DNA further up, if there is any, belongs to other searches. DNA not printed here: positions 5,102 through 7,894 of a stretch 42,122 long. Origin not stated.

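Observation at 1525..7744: Three-gene module that reads as a signal-gated transmembrane electron wire (cNMP + FHA inputs fused to redox subunits)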

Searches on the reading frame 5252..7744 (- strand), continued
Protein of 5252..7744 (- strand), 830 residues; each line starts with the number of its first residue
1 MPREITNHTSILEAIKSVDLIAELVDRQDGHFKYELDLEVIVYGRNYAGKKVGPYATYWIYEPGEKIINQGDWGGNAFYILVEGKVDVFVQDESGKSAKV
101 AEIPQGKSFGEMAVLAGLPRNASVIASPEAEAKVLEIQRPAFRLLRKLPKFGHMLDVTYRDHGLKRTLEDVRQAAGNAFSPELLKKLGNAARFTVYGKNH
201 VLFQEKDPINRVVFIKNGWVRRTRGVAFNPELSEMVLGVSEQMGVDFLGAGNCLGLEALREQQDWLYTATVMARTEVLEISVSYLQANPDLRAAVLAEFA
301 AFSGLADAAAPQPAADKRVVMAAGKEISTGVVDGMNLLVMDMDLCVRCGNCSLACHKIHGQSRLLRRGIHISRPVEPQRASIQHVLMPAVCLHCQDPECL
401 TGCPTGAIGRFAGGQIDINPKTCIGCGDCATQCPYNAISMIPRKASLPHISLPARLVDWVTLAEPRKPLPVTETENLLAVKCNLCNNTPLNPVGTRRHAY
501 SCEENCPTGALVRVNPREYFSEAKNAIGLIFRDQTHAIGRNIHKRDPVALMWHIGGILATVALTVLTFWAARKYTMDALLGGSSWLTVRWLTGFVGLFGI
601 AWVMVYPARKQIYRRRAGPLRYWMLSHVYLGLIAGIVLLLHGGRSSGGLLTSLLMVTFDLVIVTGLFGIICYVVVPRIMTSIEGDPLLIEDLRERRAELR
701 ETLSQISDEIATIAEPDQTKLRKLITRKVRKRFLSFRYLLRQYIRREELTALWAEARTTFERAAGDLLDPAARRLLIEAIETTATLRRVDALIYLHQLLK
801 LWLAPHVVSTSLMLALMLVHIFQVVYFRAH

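Call 72: find_encoding_contigs(protein=P0144, flank=7000, max_places=1)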
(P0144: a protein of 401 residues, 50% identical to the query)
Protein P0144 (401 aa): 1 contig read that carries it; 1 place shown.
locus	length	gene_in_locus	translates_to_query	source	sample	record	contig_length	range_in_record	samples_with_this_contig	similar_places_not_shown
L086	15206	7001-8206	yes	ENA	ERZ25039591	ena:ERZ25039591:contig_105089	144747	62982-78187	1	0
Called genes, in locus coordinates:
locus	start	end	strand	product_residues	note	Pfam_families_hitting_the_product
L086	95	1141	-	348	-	-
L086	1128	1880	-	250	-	PF13672:PP2C_2, PF00481:PP2C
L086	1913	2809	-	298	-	PF00155:Aminotran_1_2 (weak), PF01053:Cys_Met_Meta_PP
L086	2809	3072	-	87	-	PF01053:Cys_Met_Meta_PP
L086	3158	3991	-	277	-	PF00905:Transpeptidase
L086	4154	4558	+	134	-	PF02348:CTP_transf_3, PF12804:NTP_transf_3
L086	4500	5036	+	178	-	PF02348:CTP_transf_3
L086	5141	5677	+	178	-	PF01327:Pep_deformylase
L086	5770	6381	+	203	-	PF00027:cNMP_binding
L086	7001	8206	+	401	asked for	-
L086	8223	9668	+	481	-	PF00498:FHA, PF14522:Cytochrome_C7 (faint), PF14537:Cytochrom_c3_2 (faint), PF09699:Paired_CXXCH_1 (faint)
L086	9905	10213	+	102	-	PF13187:Fer4_9 (faint), PF14697:Fer4_21 (faint), PF12797:Fer4_2 (weak), PF13237:Fer4_10 (weak), PF00037:Fer4 (weak), PF12838:Fer4_7 (weak)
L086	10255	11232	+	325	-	PF13434:Lys_Orn_oxgnase (faint), PF03486:HI0933_like (faint), PF07992:Pyr_redox_2, PF13738:Pyr_redox_3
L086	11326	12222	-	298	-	PF01261:AP_endonuc_2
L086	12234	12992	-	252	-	PF00488:MutS_V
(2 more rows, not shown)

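Call 73: find_encoding_contigs(protein=P0222, flank=7000, max_places=1)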
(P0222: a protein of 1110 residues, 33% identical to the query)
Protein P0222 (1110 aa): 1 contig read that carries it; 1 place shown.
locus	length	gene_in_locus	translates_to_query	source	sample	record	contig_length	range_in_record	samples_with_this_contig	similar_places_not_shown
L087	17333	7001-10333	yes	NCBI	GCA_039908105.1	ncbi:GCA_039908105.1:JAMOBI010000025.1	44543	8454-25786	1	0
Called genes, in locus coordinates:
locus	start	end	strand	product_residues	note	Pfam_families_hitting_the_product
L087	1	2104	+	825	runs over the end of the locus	PF00989:PAS (faint), PF08447:PAS_3, PF08448:PAS_4, PF13188:PAS_8 (faint), PF13426:PAS_9 (weak), PF00512:HisKA, PF02518:HATPase_c, PF00072:Response_reg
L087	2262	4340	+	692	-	PF04851:ResIII, PF00270:DEAD, PF00271:Helicase_C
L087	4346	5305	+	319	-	PF02481:DNA_processg_A, PF18306:LDcluster4 (weak)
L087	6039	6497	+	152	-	PF09086:DUF1924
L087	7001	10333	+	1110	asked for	PF13738:Pyr_redox_3, PF03486:HI0933_like (faint), PF07992:Pyr_redox_2, PF00027:cNMP_binding, PF13247:Fer4_11 (weak), PF00037:Fer4 (weak), PF12838:Fer4_7 (weak), PF13237:Fer4_10 (weak), +3 more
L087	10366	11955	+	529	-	PF16697:Yop-YscD_cpl (weak), PF14537:Cytochrom_c3_2 (faint), PF14522:Cytochrome_C7 (weak)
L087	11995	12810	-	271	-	PF01520:Amidase_3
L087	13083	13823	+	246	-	PF08003:Methyltransf_9 (weak), PF13489:Methyltransf_23, PF01209:Ubie_methyltran (weak), PF02353:CMAS, PF13847:Methyltransf_31, PF08241:Methyltransf_11, PF08242:Methyltransf_12, PF13649:Methyltransf_25, +3 more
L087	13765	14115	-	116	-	-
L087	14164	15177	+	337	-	PF00849:PseudoU_synth_2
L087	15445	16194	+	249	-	PF01925:TauE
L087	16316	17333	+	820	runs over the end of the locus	PF00989:PAS, PF08448:PAS_4, PF13426:PAS_9, PF00512:HisKA, PF02518:HATPase_c, PF00072:Response_reg, PF01627:Hpt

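Call 81: list_cluster_members(proteins=[P0187, P0294, P0297, P0312, P0191, P0272, P0364, P0149, P0151, P0154])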
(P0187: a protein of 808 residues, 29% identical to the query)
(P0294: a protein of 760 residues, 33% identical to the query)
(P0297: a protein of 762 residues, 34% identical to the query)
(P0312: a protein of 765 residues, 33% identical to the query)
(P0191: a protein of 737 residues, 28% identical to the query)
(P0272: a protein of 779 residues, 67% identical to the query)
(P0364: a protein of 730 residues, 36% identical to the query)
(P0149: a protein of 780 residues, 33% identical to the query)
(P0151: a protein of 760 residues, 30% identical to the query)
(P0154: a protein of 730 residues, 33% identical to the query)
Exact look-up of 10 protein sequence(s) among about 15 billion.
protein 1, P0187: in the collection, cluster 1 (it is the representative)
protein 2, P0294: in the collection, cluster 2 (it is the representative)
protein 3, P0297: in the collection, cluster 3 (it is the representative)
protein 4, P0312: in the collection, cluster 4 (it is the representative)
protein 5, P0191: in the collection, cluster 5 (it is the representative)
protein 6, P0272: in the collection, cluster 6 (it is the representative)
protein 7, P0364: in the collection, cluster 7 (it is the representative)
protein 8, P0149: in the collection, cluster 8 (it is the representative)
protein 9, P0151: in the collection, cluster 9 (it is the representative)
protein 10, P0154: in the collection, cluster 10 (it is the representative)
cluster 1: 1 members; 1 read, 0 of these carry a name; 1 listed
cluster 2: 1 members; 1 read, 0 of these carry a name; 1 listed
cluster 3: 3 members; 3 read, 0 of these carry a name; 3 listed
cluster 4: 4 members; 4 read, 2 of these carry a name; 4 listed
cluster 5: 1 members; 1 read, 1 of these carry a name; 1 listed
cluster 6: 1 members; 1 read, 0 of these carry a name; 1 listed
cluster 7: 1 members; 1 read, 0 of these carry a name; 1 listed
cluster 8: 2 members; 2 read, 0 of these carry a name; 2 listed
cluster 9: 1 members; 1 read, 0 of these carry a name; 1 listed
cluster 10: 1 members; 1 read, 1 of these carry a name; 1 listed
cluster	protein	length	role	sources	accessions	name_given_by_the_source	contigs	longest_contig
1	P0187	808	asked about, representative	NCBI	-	-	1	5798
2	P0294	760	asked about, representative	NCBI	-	-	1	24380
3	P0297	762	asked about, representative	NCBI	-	-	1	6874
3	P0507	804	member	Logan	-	-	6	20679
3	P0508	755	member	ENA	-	-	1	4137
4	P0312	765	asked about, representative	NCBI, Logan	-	-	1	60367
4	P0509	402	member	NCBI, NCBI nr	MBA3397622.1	MAG: 4Fe-4S dicluster domain-containing protein, partial [Deltaproteobacteria bacterium] | 4Fe-4S dicluster domain-containing protein [Deltaproteobacteria bacterium]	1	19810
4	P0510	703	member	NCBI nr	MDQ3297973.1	cyclic nucleotide-binding domain-containing protein [Myxococcota bacterium]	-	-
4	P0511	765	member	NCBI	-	-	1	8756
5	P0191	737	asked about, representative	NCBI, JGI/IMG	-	Fe-S-cluster-containing dehydrogenase component/CRP-like cAMP-binding protein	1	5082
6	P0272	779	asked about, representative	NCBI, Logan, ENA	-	-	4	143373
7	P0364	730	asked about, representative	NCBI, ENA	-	-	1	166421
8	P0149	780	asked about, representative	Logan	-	-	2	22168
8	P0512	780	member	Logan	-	-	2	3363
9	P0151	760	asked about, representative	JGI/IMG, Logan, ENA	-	-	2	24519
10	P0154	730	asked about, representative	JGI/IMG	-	CRP-like cAMP-binding protein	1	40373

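Call 86: search_protein_families(library=pfam, proteins=[L081:4893-6638:-, L083:4023-5687:+, L084:3943-5532:+], max_evalue=5)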
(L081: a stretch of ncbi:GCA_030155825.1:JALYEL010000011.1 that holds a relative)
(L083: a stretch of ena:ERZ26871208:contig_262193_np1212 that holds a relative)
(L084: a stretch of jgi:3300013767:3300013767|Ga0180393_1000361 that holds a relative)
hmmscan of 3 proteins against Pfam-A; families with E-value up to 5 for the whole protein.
L081:4893-6638:- (581 aa): 0 families

L083:4023-5687:+ (554 aa): 0 families

L084:3943-5532:+ (529 aa): 1 family
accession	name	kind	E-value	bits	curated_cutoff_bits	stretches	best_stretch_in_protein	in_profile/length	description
PF08809.16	DUF1799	-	0.19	12.4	26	1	165-201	24-56/80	Phage related hypothetical protein (DUF1799)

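Call 88: search_protein_families(library=pfam, proteins=[P0172, P0137, P0127, P0259, P0248], max_evalue=0.0001)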
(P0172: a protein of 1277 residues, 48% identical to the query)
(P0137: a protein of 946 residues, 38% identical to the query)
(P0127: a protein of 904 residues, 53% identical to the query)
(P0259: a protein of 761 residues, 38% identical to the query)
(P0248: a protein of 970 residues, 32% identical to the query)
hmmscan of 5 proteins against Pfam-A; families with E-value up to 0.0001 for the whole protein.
P0172 (1277 aa): 3 families
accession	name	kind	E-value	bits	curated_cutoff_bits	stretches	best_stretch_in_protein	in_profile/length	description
PF14537.11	Cytochrom_c3_2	-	3.8e-06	27.7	25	0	746-859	1-79/79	Cytochrome c3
PF22113.1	Mtrc-MtrF_II-IV_dom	-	2.8e-05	24.2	30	1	754-886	9-134/176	Outer membrane cytochrome MtrC/MtrF-like, domains II/IV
PF14522.11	Cytochrome_C7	-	8.6e-05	22.7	24.8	0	719-781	13-67/67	Cytochrome c7 and related cytochrome c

P0137 (946 aa): 11 families
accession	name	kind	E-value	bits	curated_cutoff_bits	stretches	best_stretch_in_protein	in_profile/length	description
PF00027.35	cNMP_binding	-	1.5e-23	83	27.5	1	190-262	2-77/89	Cyclic nucleotide-binding domain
PF12837.12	Fer4_6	-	1.7e-13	50.2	25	1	545-566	2-23/24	4Fe-4S binding domain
PF12838.12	Fer4_7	-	3.2e-12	47.1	27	2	519-566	1-52/52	4Fe-4S dicluster domain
PF00037.32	Fer4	-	2.5e-11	43.3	21.1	1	546-567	2-23/24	4Fe-4S binding domain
PF13187.11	Fer4_9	-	3e-10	40.4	27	1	474-537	2-52/52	4Fe-4S dicluster domain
PF12797.12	Fer4_2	-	1.1e-07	31.8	24.5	0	547-564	5-22/22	4Fe-4S binding domain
PF13237.11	Fer4_10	-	1.6e-07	31.5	25.5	1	516-563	5-53/53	4Fe-4S dicluster domain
PF13247.11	Fer4_11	-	2e-07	31.6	26.2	1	513-576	3-68/100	4Fe-4S dicluster domain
PF14697.11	Fer4_21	-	3.3e-07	30.8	35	1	518-569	6-59/59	4Fe-4S dicluster domain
PF13183.11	Fer4_8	-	1.4e-06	29.2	27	0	550-629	3-62/68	4Fe-4S dicluster domain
PF13484.11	Fer4_16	-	3.3e-05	25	30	0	552-574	2-25/66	4Fe-4S double cluster binding domain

P0127 (904 aa): 9 families
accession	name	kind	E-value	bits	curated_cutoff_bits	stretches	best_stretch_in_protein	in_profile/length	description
PF00027.35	cNMP_binding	-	2.1e-15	56.9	27.5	1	243-330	2-83/89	Cyclic nucleotide-binding domain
PF12838.12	Fer4_7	-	4e-13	50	27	2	465-490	1-26/52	4Fe-4S dicluster domain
PF00037.32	Fer4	-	5.1e-11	42.3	21.1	1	460-482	2-24/24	4Fe-4S binding domain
PF13237.11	Fer4_10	-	9e-10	38.8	25.5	1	429-477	4-53/53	4Fe-4S dicluster domain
PF13187.11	Fer4_9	-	3.1e-09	37.2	27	1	434-481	2-52/52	4Fe-4S dicluster domain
PF12837.12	Fer4_6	-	5.9e-09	35.9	25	1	459-481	2-24/24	4Fe-4S binding domain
PF13247.11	Fer4_11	-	8.1e-08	32.8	26.2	1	428-482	4-60/100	4Fe-4S dicluster domain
PF13484.11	Fer4_16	-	7.1e-07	30.4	30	0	466-495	2-31/66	4Fe-4S double cluster binding domain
PF13534.11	Fer4_17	-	2.7e-06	28.3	22.2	0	466-481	2-17/61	4Fe-4S dicluster domain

P0259 (761 aa): 10 families
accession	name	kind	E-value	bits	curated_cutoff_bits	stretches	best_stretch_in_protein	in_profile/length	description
PF00027.35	cNMP_binding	-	9.2e-63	208.7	27.5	3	446-538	2-89/89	Cyclic nucleotide-binding domain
PF13247.11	Fer4_11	-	1.3e-11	45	26.2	1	625-681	5-62/100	4Fe-4S dicluster domain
PF12838.12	Fer4_7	-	2.2e-11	44.5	27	2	630-677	2-52/52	4Fe-4S dicluster domain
PF00037.32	Fer4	-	2.9e-11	43.1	21.1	1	656-679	1-24/24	4Fe-4S binding domain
PF13187.11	Fer4_9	-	6.7e-10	39.3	27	2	663-750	2-51/52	4Fe-4S dicluster domain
PF12837.12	Fer4_6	-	8.6e-09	35.4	25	1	656-678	2-24/24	4Fe-4S binding domain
PF13237.11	Fer4_10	-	4.8e-08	33.2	25.5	0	629-674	8-53/53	4Fe-4S dicluster domain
PF14697.11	Fer4_21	-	2.4e-06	28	35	0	632-680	10-59/59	4Fe-4S dicluster domain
PF12797.12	Fer4_2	-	2.4e-06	27.6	24.5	0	581-600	2-21/22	4Fe-4S binding domain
PF13484.11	Fer4_16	-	1.9e-05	25.8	30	0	663-688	2-28/66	4Fe-4S double cluster binding domain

P0248 (970 aa): 17 families
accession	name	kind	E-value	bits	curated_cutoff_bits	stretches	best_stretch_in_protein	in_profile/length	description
PF13738.12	Pyr_redox_3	-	1.2e-28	100.6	30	1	163-446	2-305/305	Pyridine nucleotide-disulphide oxidoreductase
PF00027.35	cNMP_binding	-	5.7e-28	97.2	27.5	2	660-745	3-88/89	Cyclic nucleotide-binding domain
PF07992.20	Pyr_redox_2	-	2.1e-26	93.5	26.1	1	160-461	2-291/291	Pyridine nucleotide-disulphide oxidoreductase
PF12838.12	Fer4_7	-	2.3e-10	41.2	27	1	871-953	1-52/52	4Fe-4S dicluster domain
PF01494.25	FAD_binding_3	-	7.2e-10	39.1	22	1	159-193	2-36/349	FAD binding domain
PF13247.11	Fer4_11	-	2.8e-09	37.5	26.2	1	836-890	5-62/100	4Fe-4S dicluster domain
PF12837.12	Fer4_6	-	6.6e-09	35.7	25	1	867-887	4-24/24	4Fe-4S binding domain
PF00070.33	Pyr_redox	-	4.1e-08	34.1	22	1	315-376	1-63/82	Pyridine nucleotide-disulphide oxidoreductase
PF00037.32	Fer4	-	8.3e-08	32.2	21.1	1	866-888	2-24/24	4Fe-4S binding domain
PF13187.11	Fer4_9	-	9e-08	32.5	27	0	871-954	1-52/52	4Fe-4S dicluster domain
PF01266.30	DAO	-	1.5e-07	31.7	27.9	0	160-195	1-38/353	FAD dependent oxidoreductase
PF01134.28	GIDA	-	2.5e-07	30.5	22.1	0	161-189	2-29/391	Glucose inhibited division protein A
PF03486.20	HI0933_like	-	4.2e-07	30.1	50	0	160-190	2-32/244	HI0933-like protein Rossmann domain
PF13237.11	Fer4_10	-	5.7e-07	29.8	25.5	0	837-883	5-53/53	4Fe-4S dicluster domain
PF00890.30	FAD_binding_2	-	2.2e-06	27.6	20.4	0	161-190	2-31/414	FAD binding domain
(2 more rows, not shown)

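Call 93: find_related_loci(query=A2, collection=metagenome_contigs, flank=7000)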
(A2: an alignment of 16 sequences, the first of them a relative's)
Query A2 (780 aa) in metagenome_contigs; peptide patterns used: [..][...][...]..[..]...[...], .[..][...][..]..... (x = any residue, [..] = any of these).
600 stretches matched a pattern (row limit reached: there are more); 549 encode a relative of the query (tblastn E <= 1e-3); the best 80 are kept; 80 distinct loci.
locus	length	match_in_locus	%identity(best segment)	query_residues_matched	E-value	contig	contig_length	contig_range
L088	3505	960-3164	38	13-777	1e-149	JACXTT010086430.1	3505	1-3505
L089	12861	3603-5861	35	2-776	1e-134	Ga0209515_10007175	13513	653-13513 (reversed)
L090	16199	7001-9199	34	6-775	3e-131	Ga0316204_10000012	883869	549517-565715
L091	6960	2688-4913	35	11-775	4e-131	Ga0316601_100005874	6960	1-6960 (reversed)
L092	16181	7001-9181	33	11-775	3e-129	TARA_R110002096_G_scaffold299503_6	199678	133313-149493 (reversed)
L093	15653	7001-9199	35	13-771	4e-128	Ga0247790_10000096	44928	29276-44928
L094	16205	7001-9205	36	9-775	7e-139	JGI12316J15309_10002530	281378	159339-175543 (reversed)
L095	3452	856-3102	35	3-775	8e-122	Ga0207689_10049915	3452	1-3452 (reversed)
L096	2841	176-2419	34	3-775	2e-119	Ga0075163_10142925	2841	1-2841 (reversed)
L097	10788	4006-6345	28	3-777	9e-94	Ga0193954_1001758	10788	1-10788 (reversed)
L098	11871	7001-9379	29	29-779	6e-82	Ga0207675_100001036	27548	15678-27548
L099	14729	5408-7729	29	29-779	3e-79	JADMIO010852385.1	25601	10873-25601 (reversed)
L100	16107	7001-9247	29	39-777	3e-77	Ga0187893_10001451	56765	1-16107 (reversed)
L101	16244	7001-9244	29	40-777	9e-77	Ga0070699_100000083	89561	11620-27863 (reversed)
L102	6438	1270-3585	28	29-779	5e-77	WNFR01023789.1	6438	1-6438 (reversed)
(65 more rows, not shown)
